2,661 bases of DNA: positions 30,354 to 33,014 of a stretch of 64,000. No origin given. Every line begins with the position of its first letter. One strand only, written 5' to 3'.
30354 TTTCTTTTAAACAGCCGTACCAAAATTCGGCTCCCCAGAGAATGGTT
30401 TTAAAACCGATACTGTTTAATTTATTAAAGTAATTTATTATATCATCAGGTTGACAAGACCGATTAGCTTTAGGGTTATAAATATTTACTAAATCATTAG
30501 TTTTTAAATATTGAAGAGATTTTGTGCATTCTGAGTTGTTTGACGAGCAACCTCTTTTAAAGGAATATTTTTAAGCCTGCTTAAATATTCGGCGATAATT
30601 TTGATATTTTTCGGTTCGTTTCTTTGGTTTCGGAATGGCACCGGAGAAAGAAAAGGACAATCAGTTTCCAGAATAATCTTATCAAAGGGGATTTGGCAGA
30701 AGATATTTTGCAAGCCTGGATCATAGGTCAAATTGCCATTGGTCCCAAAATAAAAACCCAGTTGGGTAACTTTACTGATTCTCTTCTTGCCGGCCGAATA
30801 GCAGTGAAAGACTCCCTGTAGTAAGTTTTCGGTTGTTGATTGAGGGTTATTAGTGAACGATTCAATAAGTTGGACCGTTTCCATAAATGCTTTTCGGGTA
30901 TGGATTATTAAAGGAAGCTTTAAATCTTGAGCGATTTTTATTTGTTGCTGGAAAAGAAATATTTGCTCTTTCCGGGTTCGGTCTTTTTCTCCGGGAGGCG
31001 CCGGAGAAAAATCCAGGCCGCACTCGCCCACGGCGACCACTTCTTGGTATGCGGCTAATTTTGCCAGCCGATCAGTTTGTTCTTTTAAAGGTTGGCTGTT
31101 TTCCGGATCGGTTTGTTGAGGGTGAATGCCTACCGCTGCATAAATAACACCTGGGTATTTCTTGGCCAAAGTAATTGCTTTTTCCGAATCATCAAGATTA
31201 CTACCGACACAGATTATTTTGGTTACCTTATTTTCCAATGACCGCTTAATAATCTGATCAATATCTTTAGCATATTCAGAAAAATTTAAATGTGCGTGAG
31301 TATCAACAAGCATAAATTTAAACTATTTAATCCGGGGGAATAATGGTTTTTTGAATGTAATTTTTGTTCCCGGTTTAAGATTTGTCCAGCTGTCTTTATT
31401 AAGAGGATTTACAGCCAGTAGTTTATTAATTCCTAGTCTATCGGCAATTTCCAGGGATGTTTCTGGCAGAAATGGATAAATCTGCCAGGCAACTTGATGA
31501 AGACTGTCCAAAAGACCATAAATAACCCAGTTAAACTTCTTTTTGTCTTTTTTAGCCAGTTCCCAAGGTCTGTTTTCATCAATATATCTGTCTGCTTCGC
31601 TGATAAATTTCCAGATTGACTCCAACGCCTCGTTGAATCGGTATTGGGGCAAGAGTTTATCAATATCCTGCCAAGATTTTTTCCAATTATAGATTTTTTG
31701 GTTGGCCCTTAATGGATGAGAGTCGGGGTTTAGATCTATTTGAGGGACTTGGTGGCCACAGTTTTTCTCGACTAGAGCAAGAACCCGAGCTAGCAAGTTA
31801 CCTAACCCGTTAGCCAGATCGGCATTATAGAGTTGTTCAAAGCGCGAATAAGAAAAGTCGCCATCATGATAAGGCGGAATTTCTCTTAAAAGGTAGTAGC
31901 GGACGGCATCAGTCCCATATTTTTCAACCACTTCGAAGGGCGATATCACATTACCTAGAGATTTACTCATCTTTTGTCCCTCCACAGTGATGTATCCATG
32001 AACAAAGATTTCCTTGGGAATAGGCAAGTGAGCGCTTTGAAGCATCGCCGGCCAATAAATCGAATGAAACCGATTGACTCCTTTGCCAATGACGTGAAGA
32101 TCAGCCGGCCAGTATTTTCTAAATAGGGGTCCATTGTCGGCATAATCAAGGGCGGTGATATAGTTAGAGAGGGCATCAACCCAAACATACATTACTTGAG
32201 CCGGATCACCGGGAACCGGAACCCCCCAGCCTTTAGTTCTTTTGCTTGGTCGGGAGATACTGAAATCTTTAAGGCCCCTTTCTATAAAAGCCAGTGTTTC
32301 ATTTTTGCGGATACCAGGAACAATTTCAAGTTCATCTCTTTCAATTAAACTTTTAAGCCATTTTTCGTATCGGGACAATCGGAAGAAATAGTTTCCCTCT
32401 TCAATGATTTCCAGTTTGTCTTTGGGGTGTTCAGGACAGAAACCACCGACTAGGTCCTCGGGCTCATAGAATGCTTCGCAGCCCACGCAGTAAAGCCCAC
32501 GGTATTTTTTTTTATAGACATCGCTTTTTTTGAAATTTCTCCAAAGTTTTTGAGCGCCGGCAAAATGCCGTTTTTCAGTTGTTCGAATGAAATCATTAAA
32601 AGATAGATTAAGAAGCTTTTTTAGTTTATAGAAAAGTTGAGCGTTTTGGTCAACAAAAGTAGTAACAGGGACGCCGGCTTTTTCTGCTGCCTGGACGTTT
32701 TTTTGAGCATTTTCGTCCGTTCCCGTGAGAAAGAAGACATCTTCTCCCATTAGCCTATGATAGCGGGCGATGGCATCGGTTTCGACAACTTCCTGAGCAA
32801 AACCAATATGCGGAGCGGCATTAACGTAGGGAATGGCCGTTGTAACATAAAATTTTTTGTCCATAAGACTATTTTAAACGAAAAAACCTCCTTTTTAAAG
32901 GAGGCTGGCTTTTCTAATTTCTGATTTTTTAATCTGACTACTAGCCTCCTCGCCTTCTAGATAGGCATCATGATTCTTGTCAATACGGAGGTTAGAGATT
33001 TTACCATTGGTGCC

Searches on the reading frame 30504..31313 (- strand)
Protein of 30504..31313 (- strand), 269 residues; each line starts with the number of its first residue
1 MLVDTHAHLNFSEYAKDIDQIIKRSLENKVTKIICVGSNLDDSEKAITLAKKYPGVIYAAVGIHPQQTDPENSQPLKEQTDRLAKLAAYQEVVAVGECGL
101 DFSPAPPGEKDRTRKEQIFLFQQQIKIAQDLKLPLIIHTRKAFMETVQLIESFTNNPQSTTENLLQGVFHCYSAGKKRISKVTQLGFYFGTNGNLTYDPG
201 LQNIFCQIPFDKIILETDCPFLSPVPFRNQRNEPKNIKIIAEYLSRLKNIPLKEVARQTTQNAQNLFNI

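Call 9: search_protein_families(library=pfam, proteins=[window:30504-31313:-], max_evalue=0.001)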
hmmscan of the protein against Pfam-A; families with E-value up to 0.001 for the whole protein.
window:30504-31313:- (269 aa): 1 family
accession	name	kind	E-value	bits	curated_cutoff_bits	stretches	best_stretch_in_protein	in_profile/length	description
PF01026.27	TatD_DNase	-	1.6e-74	251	27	1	3-268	1-253/253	TatD related DNase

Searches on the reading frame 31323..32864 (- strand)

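Call 9: search_protein_families(library=pfam, proteins=[window:31323-32864:-], max_evalue=0.001)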
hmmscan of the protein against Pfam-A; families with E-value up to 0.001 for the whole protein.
window:31323-32864:- (513 aa): 6 families
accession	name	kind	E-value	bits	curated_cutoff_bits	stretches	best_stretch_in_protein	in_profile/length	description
PF09334.17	tRNA-synt_1g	-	1.5e-99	333.9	20.1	1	5-362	1-391/391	tRNA synthetases class I (M)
PF00133.28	tRNA-synt_1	-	8.9e-25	87.7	22.7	2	223-326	297-403/414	tRNA synthetases class I (I, L, M and V)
PF01406.26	tRNA-synt_1e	-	3.3e-13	50.1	27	1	285-327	239-282/301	tRNA synthetases class I (C) catalytic domain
PF01921.24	tRNA-synt_1f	-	3e-06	26.8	27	0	290-331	273-315/360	tRNA synthetases class I (K)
PF08264.19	Anticodon_1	-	4e-06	27.2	25.1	1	399-490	13-106/148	Anticodon-binding domain of tRNA ligase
PF19303.5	Anticodon_3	-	6.6e-05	23.3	23.5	1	412-512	39-135/152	Anticodon binding domain of methionyl tRNA ligase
